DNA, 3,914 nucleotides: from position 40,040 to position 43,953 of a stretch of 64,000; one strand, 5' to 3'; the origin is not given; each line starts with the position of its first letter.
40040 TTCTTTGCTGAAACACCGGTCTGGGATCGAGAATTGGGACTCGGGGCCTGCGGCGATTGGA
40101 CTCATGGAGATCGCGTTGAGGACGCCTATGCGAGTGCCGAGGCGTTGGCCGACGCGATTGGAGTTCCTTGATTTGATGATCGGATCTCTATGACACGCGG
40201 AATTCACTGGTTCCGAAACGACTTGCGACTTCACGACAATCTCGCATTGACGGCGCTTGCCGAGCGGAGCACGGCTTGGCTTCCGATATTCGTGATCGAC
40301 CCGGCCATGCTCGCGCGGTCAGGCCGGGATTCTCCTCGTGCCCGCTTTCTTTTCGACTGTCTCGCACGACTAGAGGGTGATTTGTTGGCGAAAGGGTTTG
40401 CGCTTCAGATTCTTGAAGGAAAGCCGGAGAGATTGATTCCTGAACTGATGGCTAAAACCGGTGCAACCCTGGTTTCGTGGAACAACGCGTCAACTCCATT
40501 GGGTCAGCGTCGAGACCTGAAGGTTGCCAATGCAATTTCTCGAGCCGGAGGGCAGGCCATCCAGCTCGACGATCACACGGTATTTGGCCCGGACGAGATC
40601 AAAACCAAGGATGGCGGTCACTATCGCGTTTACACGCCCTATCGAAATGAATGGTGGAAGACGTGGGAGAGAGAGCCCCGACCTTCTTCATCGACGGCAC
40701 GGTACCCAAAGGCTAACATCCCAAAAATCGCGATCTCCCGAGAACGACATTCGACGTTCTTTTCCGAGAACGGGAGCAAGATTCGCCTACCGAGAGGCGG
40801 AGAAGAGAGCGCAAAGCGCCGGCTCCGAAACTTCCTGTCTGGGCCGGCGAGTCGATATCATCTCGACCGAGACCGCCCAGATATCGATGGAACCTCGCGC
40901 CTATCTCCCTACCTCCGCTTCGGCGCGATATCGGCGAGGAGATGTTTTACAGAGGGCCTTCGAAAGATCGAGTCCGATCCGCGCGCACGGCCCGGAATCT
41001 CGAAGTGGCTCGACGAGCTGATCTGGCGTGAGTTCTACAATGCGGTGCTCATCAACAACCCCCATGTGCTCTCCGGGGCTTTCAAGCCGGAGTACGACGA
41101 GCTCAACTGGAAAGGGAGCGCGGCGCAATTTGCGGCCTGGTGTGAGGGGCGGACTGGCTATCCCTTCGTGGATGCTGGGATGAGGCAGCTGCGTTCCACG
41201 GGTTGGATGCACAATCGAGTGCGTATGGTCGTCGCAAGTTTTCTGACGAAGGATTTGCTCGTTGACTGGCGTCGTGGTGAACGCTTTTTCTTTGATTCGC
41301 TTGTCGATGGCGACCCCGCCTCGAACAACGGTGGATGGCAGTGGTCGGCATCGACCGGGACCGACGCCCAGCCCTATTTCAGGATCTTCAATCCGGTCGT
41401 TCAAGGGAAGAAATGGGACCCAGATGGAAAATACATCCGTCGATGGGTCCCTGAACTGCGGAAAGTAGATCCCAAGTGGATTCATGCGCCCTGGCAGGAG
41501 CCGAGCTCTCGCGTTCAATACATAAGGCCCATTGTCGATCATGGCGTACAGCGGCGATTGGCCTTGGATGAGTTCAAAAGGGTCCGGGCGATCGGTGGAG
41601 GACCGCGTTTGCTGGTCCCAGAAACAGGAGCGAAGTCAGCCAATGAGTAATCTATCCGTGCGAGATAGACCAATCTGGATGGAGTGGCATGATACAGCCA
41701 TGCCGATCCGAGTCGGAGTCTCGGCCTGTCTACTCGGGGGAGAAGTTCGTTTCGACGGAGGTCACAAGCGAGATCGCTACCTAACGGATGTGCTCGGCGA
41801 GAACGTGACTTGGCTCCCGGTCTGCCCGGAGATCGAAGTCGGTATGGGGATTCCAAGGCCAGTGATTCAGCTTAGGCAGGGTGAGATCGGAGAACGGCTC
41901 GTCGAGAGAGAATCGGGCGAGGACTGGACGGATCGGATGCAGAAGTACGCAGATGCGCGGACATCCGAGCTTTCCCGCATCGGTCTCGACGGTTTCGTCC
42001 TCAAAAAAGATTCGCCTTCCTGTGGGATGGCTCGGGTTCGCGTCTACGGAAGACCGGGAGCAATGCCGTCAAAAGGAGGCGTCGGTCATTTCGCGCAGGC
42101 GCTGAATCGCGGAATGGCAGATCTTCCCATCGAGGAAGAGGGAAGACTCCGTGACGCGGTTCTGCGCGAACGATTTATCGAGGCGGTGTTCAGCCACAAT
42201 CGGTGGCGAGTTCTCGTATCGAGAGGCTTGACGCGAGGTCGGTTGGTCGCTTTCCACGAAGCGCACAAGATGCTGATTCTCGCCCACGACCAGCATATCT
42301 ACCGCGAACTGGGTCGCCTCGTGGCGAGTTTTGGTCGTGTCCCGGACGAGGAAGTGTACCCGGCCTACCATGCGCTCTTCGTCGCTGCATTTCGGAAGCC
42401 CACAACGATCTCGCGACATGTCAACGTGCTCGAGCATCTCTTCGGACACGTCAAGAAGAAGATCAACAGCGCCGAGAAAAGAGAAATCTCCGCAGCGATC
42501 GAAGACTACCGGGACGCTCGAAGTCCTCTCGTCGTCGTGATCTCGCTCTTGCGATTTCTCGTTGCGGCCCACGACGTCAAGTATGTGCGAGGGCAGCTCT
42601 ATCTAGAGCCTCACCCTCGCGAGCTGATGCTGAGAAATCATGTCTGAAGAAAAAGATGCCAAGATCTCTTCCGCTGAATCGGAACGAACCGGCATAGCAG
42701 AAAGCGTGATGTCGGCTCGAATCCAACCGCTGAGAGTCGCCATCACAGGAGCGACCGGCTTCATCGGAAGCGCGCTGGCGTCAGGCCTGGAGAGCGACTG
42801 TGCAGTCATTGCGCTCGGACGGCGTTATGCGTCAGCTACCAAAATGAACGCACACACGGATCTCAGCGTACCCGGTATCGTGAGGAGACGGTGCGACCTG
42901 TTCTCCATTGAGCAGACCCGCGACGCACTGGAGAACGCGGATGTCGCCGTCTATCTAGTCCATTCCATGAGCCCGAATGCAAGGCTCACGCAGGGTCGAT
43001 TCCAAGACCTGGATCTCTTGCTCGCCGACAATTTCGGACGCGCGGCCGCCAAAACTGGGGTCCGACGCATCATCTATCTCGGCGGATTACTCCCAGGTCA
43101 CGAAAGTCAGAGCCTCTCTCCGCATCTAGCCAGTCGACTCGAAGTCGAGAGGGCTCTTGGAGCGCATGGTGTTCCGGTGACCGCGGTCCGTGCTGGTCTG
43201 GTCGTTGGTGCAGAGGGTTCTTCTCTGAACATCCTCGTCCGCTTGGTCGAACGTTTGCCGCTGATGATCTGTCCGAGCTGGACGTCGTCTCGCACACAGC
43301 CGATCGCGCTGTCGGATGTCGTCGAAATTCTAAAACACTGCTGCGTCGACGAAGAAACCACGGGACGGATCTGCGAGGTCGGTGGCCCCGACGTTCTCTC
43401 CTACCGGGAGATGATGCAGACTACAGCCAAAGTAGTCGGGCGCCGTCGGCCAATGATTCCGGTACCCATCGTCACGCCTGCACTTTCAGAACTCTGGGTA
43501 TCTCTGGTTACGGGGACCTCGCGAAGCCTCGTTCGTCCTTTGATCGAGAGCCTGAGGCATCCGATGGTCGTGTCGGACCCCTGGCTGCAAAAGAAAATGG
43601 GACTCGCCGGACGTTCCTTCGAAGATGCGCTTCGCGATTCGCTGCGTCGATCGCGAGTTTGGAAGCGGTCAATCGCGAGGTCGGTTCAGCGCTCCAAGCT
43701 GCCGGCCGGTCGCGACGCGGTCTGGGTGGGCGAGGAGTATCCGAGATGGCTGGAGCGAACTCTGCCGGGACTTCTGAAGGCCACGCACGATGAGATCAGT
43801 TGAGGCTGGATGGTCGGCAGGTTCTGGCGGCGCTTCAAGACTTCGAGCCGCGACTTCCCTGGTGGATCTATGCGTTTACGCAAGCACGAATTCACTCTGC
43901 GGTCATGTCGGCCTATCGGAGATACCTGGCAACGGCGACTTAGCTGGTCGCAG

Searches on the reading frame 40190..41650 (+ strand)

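Call 24: search_protein_families(library=pfam, proteins=[window:40190-41650:+])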
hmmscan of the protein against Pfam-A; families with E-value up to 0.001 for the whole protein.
window:40190-41650:+ (486 aa): 2 families
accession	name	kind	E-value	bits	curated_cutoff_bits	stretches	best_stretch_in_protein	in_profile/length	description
PF03441.19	FAD_binding_7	-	3.6e-86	288.2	27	1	273-463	1-202/203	FAD binding domain of DNA photolyase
PF00875.24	DNA_photolyase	-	2.1e-40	138.8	26.6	1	5-162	2-158/164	DNA photolyase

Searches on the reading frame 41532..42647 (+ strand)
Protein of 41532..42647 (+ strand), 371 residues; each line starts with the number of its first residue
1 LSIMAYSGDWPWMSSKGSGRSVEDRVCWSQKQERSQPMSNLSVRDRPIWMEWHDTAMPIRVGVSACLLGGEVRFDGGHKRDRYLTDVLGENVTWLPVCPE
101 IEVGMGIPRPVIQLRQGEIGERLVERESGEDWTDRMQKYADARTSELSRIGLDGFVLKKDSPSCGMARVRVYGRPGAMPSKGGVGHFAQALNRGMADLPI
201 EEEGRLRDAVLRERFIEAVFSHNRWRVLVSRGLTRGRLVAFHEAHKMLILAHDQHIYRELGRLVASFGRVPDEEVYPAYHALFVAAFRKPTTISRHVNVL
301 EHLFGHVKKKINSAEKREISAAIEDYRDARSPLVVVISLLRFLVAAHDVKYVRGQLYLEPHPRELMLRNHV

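Call 24: search_protein_families(library=pfam, proteins=[window:41532-42647:+])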
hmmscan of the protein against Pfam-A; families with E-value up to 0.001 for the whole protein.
window:41532-42647:+ (371 aa): 2 families
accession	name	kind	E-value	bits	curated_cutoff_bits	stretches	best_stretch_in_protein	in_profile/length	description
PF04463.17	2-thiour_desulf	-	1e-36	126.5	34.7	1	61-203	1-141/141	2-thiouracil desulfurase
PF08349.16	DUF1722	-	2.3e-35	121.8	22.5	1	246-362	1-117/117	Protein of unknown function (DUF1722)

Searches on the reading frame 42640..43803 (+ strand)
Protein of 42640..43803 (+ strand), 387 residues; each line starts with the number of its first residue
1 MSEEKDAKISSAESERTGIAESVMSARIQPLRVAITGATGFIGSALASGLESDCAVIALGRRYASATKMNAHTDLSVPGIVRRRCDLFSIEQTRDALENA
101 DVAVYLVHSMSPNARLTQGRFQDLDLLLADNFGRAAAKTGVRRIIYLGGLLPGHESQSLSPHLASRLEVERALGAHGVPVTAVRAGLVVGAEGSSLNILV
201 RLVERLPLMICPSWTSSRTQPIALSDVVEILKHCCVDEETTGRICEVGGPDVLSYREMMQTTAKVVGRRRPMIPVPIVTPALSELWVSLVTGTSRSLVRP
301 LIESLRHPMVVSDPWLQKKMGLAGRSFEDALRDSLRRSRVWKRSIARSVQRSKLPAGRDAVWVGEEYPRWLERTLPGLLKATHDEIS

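Call 31: search_protein_families(library=ncbifam, proteins=[window:42640-43803:+])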
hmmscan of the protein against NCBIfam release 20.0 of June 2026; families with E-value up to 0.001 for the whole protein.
window:42640-43803:+ (387 aa): 4 families
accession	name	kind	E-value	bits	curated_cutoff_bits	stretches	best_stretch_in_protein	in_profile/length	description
TIGR01777.1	yfcH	hypoth_equivalog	4.2e-11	43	207.35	1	171-288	148-264/292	TIGR01777 family oxidoreductase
NF050030.1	thlkprotThyD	equivalog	1.4e-07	31.1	400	1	32-111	2-80/305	thylakoid membrane protein ThyD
TIGR03466.1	HpnA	hypoth_equivalog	3.2e-06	26.3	367.65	0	33-146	3-110/327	hopanoid-associated sugar epimerase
NF006073.0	PRK08219.1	equivalog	0.00013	21.7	218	1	34-109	7-78/227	SDR family oxidoreductase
